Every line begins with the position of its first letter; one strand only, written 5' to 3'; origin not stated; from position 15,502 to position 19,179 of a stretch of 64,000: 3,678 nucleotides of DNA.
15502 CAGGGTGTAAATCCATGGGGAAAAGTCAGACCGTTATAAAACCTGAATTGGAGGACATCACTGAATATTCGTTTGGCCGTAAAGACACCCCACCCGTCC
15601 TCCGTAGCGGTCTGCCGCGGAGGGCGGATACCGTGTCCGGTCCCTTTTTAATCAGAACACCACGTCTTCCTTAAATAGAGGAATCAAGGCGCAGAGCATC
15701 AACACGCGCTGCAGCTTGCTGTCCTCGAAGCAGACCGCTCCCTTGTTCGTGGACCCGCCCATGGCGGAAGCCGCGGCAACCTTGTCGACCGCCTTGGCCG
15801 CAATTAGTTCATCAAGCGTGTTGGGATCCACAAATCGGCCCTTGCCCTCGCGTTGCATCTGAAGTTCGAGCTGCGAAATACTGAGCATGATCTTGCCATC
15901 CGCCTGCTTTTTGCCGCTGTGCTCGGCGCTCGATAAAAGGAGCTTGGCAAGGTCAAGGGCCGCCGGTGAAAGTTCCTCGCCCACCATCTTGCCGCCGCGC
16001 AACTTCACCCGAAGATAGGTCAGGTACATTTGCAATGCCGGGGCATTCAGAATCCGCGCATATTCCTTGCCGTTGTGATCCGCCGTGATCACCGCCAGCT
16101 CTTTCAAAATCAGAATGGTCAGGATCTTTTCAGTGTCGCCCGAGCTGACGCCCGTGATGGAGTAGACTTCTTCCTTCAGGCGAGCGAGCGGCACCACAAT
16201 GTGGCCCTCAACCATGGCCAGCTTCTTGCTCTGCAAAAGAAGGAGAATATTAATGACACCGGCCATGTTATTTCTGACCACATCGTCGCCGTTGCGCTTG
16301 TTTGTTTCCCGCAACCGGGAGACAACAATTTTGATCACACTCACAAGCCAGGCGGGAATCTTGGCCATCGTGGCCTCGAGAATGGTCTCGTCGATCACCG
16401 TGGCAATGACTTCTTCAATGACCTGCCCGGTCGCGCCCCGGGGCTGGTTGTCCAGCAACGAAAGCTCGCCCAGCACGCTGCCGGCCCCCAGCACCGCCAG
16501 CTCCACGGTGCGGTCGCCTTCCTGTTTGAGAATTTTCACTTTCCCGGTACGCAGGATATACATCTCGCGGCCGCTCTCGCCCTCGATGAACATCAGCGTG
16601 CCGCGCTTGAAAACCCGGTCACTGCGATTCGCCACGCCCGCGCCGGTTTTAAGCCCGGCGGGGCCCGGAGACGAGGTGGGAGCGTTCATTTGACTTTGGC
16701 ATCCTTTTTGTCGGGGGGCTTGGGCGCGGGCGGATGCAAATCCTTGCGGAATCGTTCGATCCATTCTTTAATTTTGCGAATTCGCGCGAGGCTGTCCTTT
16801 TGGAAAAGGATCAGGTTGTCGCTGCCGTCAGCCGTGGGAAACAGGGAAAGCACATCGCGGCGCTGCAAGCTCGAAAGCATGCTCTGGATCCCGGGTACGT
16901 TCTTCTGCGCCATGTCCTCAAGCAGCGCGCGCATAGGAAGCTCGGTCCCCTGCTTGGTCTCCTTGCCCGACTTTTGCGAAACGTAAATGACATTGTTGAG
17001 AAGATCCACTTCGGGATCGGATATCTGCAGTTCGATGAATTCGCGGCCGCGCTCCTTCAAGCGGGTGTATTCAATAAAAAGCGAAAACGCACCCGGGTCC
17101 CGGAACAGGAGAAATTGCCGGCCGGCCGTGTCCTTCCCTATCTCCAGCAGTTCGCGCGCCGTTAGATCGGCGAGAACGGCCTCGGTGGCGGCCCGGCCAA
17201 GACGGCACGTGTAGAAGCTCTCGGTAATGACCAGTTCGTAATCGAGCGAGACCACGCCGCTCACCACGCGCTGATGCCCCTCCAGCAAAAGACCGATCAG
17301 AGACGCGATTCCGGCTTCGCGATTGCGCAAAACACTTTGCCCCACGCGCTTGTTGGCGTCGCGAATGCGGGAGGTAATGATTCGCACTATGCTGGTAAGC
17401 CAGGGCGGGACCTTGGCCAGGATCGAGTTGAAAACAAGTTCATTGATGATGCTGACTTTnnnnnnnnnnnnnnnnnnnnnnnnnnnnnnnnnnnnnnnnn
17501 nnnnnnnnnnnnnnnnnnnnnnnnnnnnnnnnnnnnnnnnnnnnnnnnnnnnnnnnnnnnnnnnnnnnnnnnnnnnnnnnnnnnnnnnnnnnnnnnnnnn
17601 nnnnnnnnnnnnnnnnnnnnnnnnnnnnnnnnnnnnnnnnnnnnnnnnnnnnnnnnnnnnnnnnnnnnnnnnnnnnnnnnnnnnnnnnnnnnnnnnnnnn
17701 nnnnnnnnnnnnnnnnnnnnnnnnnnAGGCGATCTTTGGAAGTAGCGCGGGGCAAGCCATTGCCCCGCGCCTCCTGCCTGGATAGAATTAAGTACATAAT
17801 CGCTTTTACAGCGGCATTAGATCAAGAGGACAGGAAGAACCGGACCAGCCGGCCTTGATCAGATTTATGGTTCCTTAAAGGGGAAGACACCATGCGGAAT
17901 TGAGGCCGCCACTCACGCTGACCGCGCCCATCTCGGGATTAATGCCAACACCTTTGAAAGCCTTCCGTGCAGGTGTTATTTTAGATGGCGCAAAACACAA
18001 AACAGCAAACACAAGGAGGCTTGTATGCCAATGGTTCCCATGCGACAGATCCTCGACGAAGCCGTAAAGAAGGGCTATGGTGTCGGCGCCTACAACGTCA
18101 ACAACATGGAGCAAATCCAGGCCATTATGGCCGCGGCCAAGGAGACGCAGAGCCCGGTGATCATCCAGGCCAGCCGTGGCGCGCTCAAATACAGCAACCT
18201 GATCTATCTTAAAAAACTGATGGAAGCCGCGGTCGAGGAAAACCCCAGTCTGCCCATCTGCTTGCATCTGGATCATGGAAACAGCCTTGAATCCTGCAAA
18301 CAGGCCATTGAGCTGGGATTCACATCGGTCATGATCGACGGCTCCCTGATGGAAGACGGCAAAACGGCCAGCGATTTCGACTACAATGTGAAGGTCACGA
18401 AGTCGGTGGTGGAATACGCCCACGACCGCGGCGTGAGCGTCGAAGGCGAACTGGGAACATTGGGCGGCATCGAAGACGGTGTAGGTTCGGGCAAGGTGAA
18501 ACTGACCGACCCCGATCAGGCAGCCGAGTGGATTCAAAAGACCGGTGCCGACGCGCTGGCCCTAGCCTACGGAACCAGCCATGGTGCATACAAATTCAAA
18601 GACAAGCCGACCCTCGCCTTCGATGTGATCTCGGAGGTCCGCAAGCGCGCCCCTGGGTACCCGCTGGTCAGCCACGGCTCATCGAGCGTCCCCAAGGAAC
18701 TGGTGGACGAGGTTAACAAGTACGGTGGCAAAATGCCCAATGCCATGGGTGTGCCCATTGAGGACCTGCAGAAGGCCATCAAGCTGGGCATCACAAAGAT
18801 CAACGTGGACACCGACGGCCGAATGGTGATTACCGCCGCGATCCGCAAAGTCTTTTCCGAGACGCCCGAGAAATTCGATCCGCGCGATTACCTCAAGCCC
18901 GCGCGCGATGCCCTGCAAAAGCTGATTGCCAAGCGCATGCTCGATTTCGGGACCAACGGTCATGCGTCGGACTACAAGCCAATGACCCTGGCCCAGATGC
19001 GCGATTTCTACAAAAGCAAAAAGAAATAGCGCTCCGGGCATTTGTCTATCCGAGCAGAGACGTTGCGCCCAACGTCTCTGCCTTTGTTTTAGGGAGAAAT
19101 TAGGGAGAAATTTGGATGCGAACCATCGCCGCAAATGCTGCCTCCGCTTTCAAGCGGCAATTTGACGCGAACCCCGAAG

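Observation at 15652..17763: Tandem paralogous cNMP-binding proteins with a shared uncharacterised C-terminal module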

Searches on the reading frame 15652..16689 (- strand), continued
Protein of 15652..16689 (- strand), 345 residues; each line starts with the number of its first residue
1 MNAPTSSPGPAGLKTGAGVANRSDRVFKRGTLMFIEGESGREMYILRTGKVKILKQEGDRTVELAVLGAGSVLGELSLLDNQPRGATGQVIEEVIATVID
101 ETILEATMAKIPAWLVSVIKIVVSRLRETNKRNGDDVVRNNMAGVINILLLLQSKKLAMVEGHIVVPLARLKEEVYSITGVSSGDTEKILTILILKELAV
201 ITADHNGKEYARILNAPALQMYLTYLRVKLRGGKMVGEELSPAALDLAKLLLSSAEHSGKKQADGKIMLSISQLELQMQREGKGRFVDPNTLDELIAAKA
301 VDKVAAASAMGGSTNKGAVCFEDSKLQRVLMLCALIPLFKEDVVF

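Call 85: search_protein_families(library=pfam, proteins=[L024:102-1139:+, L024:1140-1922:+, L024:1995-2981:+, L024:2936-3913:+, L024:5926-7074:+, L024:7078-8091:+, L024:8091-9422:+, L022:1483-2475:+, L022:2427-3398:+, L022:5540-6595:+], max_evalue=0.001)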
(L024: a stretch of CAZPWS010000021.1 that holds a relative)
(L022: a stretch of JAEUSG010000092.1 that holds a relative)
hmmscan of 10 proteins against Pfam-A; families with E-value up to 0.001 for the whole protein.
L024:102-1139:+ (345 aa): 2 families
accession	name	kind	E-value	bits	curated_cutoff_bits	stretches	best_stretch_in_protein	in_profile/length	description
PF13413.12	HTH_25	-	3.4e-16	59.2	24.6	1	30-90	2-62/62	Helix-turn-helix domain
PF12844.13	HTH_19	-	2.6e-06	27.7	30.2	1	27-94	1-62/64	Helix-turn-helix domain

L024:1140-1922:+ (260 aa): 1 family
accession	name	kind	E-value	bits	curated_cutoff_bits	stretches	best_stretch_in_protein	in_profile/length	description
PF01026.27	TatD_DNase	-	2.7e-75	253.5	27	1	6-254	2-253/253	TatD related DNase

L024:1995-2981:+ (328 aa): 8 families
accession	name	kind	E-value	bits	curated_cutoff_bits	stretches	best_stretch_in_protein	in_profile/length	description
PF16363.11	GDP_Man_Dehyd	-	2.7e-90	303.6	27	1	4-304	1-332/332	GDP-mannose 4,6 dehydratase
PF01370.27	Epimerase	-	3.6e-67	226.7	20.9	1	3-240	1-240/240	NAD dependent epimerase/dehydratase family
PF02719.21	Polysacc_synt_2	-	1.1e-21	77.8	20.2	1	3-275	1-268/293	Polysaccharide biosynthesis protein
PF01073.25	3Beta_HSD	-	5.1e-20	72.1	22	1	4-218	1-219/280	3-beta hydroxysteroid dehydrogenase/isomerase family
PF04321.23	RmlD_sub_bind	-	1.9e-14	53.9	27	1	1-268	1-241/287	RmlD substrate binding domain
PF07993.18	NAD_binding_4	-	1.1e-12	48.2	20.1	1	64-177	80-206/258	Male sterility protein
PF13460.12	NAD_binding_10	-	3.1e-10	40.7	27.2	1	7-159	1-131/184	NAD(P)H-binding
PF00106.31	adh_short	-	0.00064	19.7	26.6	0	3-75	3-73/195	short chain dehydrogenase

L024:2936-3913:+ (325 aa): 8 families
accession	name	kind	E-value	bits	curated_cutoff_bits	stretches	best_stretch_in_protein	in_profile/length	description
PF07992.20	Pyr_redox_2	-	4.6e-52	177.7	26.1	1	13-306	2-291/291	Pyridine nucleotide-disulphide oxidoreductase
PF13738.12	Pyr_redox_3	-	2.3e-20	73.5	30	1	91-289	101-305/305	Pyridine nucleotide-disulphide oxidoreductase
PF00070.33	Pyr_redox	-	1.4e-19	70.8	22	1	160-230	2-79/82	Pyridine nucleotide-disulphide oxidoreductase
PF01134.28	GIDA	-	3.8e-05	23.4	22.1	0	13-40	1-28/391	Glucose inhibited division protein A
PF01946.23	Thi4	-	9.5e-05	22.2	26.2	0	12-51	18-61/235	Thi4 family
PF01266.30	DAO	-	0.00012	22.1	27.9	0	13-43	1-31/353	FAD dependent oxidoreductase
PF12831.13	FAD_oxidored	-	0.00022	21.1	27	1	14-55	2-40/416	FAD dependent oxidoreductase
PF00890.30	FAD_binding_2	-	0.00022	21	20.4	1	14-35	2-23/414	FAD binding domain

L024:5926-7074:+ (382 aa): 5 families
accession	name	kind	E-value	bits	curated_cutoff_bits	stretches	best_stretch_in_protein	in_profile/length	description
PF13616.12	Rotamase_3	-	4e-21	76.2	22.5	1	214-340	14-113/116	PPIC-type PPIASE domain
PF00639.27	Rotamase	-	1.1e-19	71.6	21.7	1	256-340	10-96/97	PPIC-type PPIASE domain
PF13145.12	Rotamase_2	-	1.3e-11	45.8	27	1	197-353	2-119/121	PPIC-type PPIASE domain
PF13624.11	SurA_N_3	-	8e-10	39.2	27.2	1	42-185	15-160/162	SurA-like N-terminal domain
PF13623.11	SurA_N_2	-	1.6e-05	25.2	28.5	1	45-142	16-117/145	SurA-like N-terminal domain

L024:7078-8091:+ (337 aa): 6 families
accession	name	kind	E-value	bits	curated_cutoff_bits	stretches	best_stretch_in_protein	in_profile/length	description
PF00639.27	Rotamase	-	2e-22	80.4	21.7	1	192-288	1-95/97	PPIC-type PPIASE domain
PF13616.12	Rotamase_3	-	9.5e-22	78.2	22.5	1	184-289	12-113/116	PPIC-type PPIASE domain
PF13624.11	SurA_N_3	-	4.7e-21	75.7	27.2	1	10-157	9-161/162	SurA-like N-terminal domain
PF09312.16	SurA_N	-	1.9e-11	44.6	30.8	1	37-155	4-115/118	SurA N-terminal domain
PF13623.11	SurA_N_2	-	4e-11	43.4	28.5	1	17-115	14-119/145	SurA-like N-terminal domain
PF13145.12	Rotamase_2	-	6.4e-07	30.6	27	1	167-303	1-120/121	PPIC-type PPIASE domain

L024:8091-9422:+ (443 aa): 0 families

L022:1483-2475:+ (330 aa): 8 families
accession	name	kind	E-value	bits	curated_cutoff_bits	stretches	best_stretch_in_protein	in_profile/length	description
PF16363.11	GDP_Man_Dehyd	-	5.8e-89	299.3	27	1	6-306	1-332/332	GDP-mannose 4,6 dehydratase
PF01370.27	Epimerase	-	6.8e-67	225.8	20.9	1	6-242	2-240/240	NAD dependent epimerase/dehydratase family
PF01073.25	3Beta_HSD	-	3.8e-22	79.1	22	1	6-220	1-219/280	3-beta hydroxysteroid dehydrogenase/isomerase family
PF02719.21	Polysacc_synt_2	-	2.6e-21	76.5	20.2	1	5-276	1-267/293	Polysaccharide biosynthesis protein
PF04321.23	RmlD_sub_bind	-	3.7e-13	49.6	27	1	3-270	1-241/287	RmlD substrate binding domain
PF07993.18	NAD_binding_4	-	1.7e-12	47.5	20.1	1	7-179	1-206/258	Male sterility protein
PF13460.12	NAD_binding_10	-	2e-11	44.5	27.2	1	9-162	1-132/184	NAD(P)H-binding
PF00106.31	adh_short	-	0.0007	19.6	26.6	0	5-163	3-162/195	short chain dehydrogenase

L022:2427-3398:+ (323 aa): 9 families
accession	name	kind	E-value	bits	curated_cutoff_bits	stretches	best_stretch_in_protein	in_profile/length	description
PF07992.20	Pyr_redox_2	-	5e-53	180.8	26.1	1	14-307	2-291/291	Pyridine nucleotide-disulphide oxidoreductase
PF13738.12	Pyr_redox_3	-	2.9e-21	76.5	30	1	91-290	100-305/305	Pyridine nucleotide-disulphide oxidoreductase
PF00070.33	Pyr_redox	-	2.1e-19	70.2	22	1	161-231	2-79/82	Pyridine nucleotide-disulphide oxidoreductase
PF01266.30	DAO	-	2.3e-06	27.8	27.9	0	14-44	1-31/353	FAD dependent oxidoreductase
PF01134.28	GIDA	-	3.2e-06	26.9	22.1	0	14-41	1-28/391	Glucose inhibited division protein A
PF12831.13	FAD_oxidored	-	2.7e-05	24.1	27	1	15-57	2-41/416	FAD dependent oxidoreductase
PF03486.20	HI0933_like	-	3.5e-05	23.8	50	0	14-42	2-30/244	HI0933-like protein Rossmann domain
PF01946.23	Thi4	-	4.6e-05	23.2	26.2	1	12-52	17-61/235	Thi4 family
PF00890.30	FAD_binding_2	-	0.00013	21.7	20.4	0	15-40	2-27/414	FAD binding domain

L022:5540-6595:+ (351 aa): 5 families
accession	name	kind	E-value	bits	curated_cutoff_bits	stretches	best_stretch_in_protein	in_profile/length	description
PF13616.12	Rotamase_3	-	2.9e-21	76.6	22.5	1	180-304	15-113/116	PPIC-type PPIASE domain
PF00639.27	Rotamase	-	1.4e-20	74.5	21.7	1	186-303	2-95/97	PPIC-type PPIASE domain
PF13145.12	Rotamase_2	-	5.2e-10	40.6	27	1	160-317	1-119/121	PPIC-type PPIASE domain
PF13624.11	SurA_N_3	-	6.1e-09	36.3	27.2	1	7-149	19-160/162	SurA-like N-terminal domain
PF13623.11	SurA_N_2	-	4.5e-05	23.8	28.5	1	6-108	16-119/145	SurA-like N-terminal domain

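Call 86: search_protein_families(library=padloc, proteins=[window:15652-16689:-], max_evalue=0.001)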
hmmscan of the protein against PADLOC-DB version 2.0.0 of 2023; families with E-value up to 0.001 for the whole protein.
window:15652-16689:- (345 aa): 3 families
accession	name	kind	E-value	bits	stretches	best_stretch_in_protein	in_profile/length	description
PDLC00731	Effector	-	9.8e-08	29.3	1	27-132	45-147/306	TIR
PDLC02371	PycTIR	-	5.3e-07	27.3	1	27-136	42-148/288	-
PDLC00732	Effector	-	2.7e-06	24.6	1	26-131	40-142/301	TIR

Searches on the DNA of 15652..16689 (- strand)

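Call 68: search_rna_families(sources=[L004, L007, L010, L011, L013, L018, L021, L029, L040], threshold=gathering)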
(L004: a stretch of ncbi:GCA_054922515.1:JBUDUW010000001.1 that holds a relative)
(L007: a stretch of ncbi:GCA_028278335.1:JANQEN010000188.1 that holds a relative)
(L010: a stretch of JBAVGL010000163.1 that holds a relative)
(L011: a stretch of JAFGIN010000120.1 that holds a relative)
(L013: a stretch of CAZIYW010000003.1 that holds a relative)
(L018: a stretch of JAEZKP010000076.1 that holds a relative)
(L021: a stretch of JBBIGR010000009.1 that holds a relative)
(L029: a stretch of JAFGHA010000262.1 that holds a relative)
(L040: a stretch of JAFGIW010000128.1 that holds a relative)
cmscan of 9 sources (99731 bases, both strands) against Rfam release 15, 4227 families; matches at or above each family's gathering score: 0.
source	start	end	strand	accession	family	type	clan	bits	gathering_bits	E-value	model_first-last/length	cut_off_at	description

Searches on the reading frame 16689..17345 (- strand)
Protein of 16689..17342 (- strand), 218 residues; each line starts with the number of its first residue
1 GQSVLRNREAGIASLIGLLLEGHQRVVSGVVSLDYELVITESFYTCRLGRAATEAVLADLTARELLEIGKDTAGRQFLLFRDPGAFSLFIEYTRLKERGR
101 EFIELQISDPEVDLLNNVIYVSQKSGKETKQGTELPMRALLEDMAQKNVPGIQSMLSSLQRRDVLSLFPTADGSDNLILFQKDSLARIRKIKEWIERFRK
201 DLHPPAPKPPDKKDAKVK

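Call 32: search_protein_families(library=pfam, proteins=[window:16689-17342:-], max_evalue=10)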
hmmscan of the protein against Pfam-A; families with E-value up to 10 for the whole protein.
seq(218 aa): 1 family
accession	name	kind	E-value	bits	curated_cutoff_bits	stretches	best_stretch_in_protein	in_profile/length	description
PF16811.11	TAtT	-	0.067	12.9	26.5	1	140-193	92-145/263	TRAP transporter T-component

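Call 92: search_solved_structures(query=A6, max_evalue=10, show_alignments=4)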
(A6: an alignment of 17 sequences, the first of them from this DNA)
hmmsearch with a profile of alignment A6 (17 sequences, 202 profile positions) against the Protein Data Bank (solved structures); distinct sequences matched with E-value up to 10: 7.
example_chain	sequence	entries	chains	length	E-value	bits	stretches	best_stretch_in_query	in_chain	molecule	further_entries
3gde_A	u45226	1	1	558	0.52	13.5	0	133-190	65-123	DNA ligase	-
2ku7_A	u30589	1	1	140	0.68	13.1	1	69-120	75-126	MLL1 PHD3-Cyp33 RRM chimeric protein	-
3lpy_A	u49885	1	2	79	1.5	12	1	69-120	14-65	Peptidyl-prolyl cis-trans isomerase E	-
2kyx_A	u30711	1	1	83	1.6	11.9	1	69-120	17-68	Peptidyl-prolyl cis-trans isomerase E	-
3mdf_A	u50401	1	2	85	1.6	11.8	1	69-120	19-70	Peptidyl-prolyl cis-trans isomerase E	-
8ga9_A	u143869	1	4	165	1.8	11.7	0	79-95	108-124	C4HR1_4r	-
8eox_D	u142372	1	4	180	2.2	11.4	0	79-95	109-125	C4HR1_4r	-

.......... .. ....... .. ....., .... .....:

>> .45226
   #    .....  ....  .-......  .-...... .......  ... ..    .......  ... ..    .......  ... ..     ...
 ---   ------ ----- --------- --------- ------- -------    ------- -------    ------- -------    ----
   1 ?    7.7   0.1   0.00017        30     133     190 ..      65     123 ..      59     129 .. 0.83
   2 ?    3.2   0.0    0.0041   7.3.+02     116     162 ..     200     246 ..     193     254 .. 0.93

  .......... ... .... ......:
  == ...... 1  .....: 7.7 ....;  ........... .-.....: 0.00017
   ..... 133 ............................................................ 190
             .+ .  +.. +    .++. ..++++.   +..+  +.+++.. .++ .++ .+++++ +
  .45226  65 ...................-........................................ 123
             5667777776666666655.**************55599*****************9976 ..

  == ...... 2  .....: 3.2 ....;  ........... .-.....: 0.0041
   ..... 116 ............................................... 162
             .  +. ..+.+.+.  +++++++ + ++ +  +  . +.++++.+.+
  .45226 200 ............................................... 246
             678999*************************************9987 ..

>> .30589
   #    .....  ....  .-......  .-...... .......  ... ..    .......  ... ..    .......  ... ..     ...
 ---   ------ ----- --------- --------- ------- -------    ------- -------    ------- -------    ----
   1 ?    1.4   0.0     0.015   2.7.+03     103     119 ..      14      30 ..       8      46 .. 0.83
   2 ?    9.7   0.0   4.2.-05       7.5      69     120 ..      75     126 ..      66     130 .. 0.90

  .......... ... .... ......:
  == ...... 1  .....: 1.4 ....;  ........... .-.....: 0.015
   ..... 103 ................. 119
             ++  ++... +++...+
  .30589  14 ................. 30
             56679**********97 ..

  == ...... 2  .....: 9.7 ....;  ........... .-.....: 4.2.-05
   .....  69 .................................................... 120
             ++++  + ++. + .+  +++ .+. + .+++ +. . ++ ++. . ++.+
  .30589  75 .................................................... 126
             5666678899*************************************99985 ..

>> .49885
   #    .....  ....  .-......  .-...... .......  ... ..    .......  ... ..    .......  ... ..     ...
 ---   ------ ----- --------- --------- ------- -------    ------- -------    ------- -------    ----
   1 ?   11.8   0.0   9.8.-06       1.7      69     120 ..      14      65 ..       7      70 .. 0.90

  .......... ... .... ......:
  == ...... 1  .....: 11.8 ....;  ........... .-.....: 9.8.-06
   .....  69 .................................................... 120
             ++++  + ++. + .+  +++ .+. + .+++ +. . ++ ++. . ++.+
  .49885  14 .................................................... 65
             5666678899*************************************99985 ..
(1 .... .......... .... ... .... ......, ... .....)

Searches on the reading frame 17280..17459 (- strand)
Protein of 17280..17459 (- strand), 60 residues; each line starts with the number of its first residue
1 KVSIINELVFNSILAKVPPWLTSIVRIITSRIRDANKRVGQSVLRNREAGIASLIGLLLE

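Call 48: search_solved_structures(query=window:17280-17459:-, max_evalue=10, show_alignments=5)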
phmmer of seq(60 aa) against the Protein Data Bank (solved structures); distinct sequences matched with E-value up to 10: 0.
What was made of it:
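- Tried and rejected: phmmer with the hinge and C-helix alone found no PDB hit (call 48).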

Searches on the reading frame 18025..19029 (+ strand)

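Call 3: search_protein_families(library=pfam, proteins=[window:18025-19029:+], max_evalue=1)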
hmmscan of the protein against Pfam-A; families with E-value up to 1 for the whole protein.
window:18025-19029:+ (334 aa): 3 families
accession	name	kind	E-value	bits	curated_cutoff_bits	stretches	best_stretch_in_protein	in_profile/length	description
PF01116.26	F_bP_aldolase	-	3.6e-97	325.6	25.5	1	5-312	2-276/277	Fructose-bisphosphate aldolase class-II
PF00563.25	EAL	-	0.11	12.3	31.3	1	83-139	153-206/236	EAL domain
PF22798.2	DUF5817_CT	-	0.36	11.2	29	0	126-140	16-30/54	DUF5817, C-terminal domain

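Call 4: search_protein_families(library=ncbifam, proteins=[window:18025-19029:+], max_evalue=1)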
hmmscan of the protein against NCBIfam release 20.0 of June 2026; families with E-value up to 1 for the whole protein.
window:18025-19029:+ (334 aa): 20 families
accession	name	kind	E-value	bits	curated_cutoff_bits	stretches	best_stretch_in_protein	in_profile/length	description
TIGR01521.1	FruBisAldo_II_B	equivalog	3.7e-123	411.1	496.35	1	4-330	2-343/347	class II fructose-bisphosphate aldolase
NF005481.0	PRK07084.1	equivalog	1.9e-113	378.9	511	1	3-307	12-316/324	class II fructose-bisphosphate aldolase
TIGR01859.1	fruc_bis_ald_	equivalog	5.5e-99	331.4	343.05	1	3-314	1-282/282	class II fructose-1,6-bisphosphate aldolase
TIGR00167.1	cbbA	subfamily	5.6e-90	301.6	215.6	1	1-313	1-289/290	ketose-bisphosphate aldolase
NF009497.0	PRK12857.1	equivalog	6e-87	291.4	423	2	1-229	1-220/284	class II fructose-1,6-bisphosphate aldolase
NF004493.0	PRK05835.1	equivalog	1.5e-82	277.3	558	1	7-310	6-303/307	class II fructose-bisphosphate aldolase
NF006376.0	PRK08610.1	equivalog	8.2e-80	268.6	527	2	1-234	1-226/286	class II fructose-bisphosphate aldolase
NF005823.0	PRK07709.1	equivalog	2.3e-76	257.3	545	2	1-230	1-222/285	class II fructose-bisphosphate aldolase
NF009374.0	PRK12737.1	subfamily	2e-75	253.5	383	2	3-234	3-225/284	tagatose-bisphosphate aldolase subunit GatY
NF006626.0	PRK09195.1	subfamily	1.2e-74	251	384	2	1-234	1-225/284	tagatose-bisphosphate aldolase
TIGR01858.1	tag_bisphos_ald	equivalog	2e-72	243.7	443.55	2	5-233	3-222/282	tagatose bisphosphate family class II aldolase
NF006042.0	PRK08185.1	subfamily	4.5e-66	223.1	405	2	4-234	3-225/287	hypothetical protein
NF005288.0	PRK06806.1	equivalog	7.7e-62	209.1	396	2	1-233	1-222/281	class II fructose-bisphosphate aldolase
NF009375.0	PRK12738.1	equivalog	2.2e-58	197.7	542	2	3-230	3-221/286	tagatose-bisphosphate aldolase subunit KbaY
NF005284.0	PRK06801.1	equivalog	4.3e-55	187.1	406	1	1-312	1-284/286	ketose 1,6-bisphosphate aldolase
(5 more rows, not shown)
